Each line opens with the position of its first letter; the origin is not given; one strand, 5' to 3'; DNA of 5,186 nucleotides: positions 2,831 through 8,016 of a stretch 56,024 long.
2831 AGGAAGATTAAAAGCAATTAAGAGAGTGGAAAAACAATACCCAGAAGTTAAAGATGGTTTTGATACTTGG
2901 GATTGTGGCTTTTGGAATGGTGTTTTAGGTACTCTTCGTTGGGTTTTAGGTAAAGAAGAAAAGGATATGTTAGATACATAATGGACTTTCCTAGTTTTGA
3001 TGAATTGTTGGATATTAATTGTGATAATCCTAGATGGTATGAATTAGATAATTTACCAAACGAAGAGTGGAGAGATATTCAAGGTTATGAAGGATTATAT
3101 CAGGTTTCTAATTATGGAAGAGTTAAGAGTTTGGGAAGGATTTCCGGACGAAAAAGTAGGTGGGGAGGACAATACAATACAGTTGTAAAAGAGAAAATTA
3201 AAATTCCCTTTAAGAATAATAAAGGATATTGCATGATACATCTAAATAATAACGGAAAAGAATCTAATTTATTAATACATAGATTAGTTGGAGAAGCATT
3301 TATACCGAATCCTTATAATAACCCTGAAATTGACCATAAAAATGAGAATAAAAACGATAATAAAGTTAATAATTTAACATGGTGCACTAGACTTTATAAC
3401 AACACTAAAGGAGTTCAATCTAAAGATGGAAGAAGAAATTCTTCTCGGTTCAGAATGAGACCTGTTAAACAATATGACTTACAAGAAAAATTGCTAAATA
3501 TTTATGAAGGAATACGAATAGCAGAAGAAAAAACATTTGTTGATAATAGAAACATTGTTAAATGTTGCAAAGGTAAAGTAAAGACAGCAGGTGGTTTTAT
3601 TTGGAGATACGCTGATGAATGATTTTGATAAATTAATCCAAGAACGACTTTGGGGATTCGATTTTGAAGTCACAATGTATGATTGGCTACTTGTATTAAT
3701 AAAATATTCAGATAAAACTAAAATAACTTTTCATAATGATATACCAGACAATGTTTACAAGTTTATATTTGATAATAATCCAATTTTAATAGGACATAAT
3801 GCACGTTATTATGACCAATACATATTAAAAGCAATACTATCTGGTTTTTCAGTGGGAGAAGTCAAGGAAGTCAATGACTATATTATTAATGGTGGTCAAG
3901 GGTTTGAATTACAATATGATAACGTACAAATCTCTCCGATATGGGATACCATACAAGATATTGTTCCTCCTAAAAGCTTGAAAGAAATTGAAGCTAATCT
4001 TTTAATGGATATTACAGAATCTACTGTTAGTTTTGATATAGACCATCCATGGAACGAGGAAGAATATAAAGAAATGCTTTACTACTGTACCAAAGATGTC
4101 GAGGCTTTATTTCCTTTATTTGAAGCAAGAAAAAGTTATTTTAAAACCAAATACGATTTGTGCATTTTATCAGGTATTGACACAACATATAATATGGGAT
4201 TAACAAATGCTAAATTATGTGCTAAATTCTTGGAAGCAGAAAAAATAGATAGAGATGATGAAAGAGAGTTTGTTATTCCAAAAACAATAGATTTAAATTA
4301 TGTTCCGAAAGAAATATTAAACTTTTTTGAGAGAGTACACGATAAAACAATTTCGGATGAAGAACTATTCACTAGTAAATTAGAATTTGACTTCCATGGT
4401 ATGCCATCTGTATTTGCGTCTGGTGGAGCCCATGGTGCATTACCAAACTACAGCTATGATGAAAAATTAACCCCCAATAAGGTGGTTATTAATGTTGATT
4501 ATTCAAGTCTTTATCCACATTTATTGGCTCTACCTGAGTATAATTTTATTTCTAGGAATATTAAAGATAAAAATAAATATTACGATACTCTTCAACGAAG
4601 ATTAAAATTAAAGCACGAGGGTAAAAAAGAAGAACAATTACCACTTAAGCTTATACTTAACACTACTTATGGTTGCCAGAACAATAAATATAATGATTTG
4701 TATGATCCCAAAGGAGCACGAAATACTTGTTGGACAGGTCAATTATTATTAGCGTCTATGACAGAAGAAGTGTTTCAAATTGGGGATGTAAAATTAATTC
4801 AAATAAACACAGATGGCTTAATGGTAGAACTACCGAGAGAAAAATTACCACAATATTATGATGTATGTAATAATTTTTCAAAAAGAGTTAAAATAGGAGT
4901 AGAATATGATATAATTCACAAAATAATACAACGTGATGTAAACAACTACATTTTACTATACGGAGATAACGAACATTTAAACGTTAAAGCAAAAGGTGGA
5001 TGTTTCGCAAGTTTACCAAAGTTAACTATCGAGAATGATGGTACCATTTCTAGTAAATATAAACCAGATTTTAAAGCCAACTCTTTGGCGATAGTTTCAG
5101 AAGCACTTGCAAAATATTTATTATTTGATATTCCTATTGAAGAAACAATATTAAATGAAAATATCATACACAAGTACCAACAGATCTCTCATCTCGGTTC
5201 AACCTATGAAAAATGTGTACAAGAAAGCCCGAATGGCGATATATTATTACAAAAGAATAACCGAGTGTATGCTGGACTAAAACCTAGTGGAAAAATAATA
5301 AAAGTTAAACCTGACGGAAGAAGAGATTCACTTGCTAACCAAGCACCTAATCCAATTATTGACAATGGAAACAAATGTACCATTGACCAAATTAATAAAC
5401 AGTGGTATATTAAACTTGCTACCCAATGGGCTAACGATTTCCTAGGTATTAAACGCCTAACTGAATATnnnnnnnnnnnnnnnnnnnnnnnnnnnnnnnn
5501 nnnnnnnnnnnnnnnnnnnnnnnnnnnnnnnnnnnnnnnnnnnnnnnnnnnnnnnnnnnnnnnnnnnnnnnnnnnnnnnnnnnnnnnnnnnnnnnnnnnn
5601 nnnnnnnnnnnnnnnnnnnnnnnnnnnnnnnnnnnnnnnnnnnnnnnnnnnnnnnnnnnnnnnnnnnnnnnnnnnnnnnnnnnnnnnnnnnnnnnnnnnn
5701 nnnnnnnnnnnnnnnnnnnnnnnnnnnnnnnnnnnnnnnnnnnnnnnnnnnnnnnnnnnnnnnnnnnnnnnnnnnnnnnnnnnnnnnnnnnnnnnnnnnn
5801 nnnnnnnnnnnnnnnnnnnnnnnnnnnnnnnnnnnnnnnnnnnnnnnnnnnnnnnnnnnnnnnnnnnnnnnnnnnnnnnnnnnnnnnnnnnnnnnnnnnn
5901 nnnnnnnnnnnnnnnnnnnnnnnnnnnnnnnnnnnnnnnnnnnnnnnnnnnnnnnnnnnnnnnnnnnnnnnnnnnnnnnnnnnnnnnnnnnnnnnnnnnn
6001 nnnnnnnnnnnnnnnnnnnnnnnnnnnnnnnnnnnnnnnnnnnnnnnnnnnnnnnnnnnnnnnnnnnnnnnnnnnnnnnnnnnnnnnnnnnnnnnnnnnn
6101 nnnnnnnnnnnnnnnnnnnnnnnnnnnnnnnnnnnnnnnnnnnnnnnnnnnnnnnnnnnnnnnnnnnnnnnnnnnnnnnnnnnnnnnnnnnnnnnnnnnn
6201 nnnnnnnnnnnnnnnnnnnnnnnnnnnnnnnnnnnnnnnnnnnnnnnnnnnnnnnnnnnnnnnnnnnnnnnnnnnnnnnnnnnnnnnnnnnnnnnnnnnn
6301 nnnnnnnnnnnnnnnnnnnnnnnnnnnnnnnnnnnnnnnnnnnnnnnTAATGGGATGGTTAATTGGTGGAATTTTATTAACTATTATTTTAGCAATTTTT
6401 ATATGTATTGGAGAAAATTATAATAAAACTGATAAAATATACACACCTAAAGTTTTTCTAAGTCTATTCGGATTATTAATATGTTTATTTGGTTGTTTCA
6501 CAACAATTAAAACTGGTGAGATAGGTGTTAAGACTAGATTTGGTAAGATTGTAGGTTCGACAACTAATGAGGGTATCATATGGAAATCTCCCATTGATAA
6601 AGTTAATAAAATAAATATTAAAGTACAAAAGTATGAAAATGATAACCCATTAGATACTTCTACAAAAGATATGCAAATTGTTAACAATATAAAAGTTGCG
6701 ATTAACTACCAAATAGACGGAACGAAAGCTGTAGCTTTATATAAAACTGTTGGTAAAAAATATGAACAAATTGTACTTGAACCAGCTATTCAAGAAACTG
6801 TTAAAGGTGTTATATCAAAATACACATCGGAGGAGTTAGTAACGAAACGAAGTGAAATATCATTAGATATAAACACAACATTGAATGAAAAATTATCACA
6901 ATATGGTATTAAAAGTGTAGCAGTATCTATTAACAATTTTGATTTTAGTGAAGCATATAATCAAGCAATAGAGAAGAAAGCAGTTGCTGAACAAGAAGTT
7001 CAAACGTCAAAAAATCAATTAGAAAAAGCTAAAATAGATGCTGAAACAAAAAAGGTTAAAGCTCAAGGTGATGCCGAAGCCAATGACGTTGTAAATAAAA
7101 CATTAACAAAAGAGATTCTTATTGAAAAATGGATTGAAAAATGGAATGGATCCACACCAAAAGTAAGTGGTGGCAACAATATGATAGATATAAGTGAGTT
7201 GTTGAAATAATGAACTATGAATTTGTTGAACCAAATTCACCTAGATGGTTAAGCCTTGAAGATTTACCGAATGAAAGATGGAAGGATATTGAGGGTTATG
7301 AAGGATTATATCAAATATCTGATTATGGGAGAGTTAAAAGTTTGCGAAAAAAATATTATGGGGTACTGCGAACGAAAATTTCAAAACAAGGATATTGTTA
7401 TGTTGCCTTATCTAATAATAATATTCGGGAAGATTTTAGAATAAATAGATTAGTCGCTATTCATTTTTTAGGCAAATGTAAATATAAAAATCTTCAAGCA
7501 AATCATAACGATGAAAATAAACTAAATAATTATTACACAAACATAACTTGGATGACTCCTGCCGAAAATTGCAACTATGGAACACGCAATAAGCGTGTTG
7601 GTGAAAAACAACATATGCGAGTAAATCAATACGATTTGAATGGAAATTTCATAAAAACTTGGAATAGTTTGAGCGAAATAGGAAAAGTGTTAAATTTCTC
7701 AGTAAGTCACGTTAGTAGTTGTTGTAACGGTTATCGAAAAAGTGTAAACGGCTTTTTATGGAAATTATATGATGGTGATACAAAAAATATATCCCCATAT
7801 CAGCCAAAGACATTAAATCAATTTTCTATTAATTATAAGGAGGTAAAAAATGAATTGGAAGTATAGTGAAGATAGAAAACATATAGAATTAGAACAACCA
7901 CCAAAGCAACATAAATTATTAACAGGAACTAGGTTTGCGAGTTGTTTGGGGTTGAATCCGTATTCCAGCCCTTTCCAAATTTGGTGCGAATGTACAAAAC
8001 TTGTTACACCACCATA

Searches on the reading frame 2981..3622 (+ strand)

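Call 19: search_protein_families(library=phrogs, proteins=[window:2981-3622:+], max_evalue=0.001)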
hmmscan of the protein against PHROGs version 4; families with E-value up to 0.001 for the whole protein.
window:2981-3622:+ (213 aa): 12 families
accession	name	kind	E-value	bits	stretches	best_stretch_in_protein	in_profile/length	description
phrog_59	-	DNA, RNA and nucleotide metabolism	1e-34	121.7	1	21-207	131-281/423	HNH endonuclease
phrog_959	-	DNA, RNA and nucleotide metabolism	8.4e-32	110.8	1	26-156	4-118/138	HNH endonuclease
phrog_1492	-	DNA, RNA and nucleotide metabolism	4.5e-28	99.5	1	24-142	41-157/414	HNH endonuclease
phrog_37683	-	unknown function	8.3e-11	42.5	1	69-141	133-205/279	-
phrog_99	-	DNA, RNA and nucleotide metabolism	8.3e-08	33.3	1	78-147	145-208/383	HNH endonuclease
phrog_7545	-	DNA, RNA and nucleotide metabolism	4.2e-06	28.1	1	55-136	45-125/160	HNH endonuclease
phrog_17657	-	DNA, RNA and nucleotide metabolism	3.5e-05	24.7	1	62-135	85-165/168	HNH endonuclease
phrog_20162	-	DNA, RNA and nucleotide metabolism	0.00021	22.6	1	150-213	30-84/88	HNH endonuclease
phrog_7140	-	DNA, RNA and nucleotide metabolism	0.00033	20.5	1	154-213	284-338/423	intron encoded nuclease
phrog_30377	-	DNA, RNA and nucleotide metabolism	0.00053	21.1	0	98-153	11-62/82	HNH endonuclease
phrog_20891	-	DNA, RNA and nucleotide metabolism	0.00058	20.6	1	78-148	132-204/219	HNH endonuclease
phrog_21800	-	unknown function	0.00094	20.1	0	28-49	2-23/63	-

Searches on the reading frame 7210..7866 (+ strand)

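Call 19: search_protein_families(library=phrogs, proteins=[window:7210-7866:+], max_evalue=0.001)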
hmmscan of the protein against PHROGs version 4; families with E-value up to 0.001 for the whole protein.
window:7210-7866:+ (218 aa): 7 families
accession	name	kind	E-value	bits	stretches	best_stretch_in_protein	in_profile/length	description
phrog_59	-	DNA, RNA and nucleotide metabolism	3.7e-39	136.3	1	17-212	133-310/423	HNH endonuclease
phrog_1492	-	DNA, RNA and nucleotide metabolism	2.2e-25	90.6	1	20-121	43-156/414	HNH endonuclease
phrog_959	-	DNA, RNA and nucleotide metabolism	5.8e-24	85.4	1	20-136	4-118/138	HNH endonuclease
phrog_20162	-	DNA, RNA and nucleotide metabolism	5.7e-06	27.6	1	119-189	14-84/88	HNH endonuclease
phrog_17657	-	DNA, RNA and nucleotide metabolism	0.00016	22.5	1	33-117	79-167/168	HNH endonuclease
phrog_21800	-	unknown function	0.00016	22.5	1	22-43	2-23/63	-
phrog_7545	-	DNA, RNA and nucleotide metabolism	0.00033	21.9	1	52-134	58-143/160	HNH endonuclease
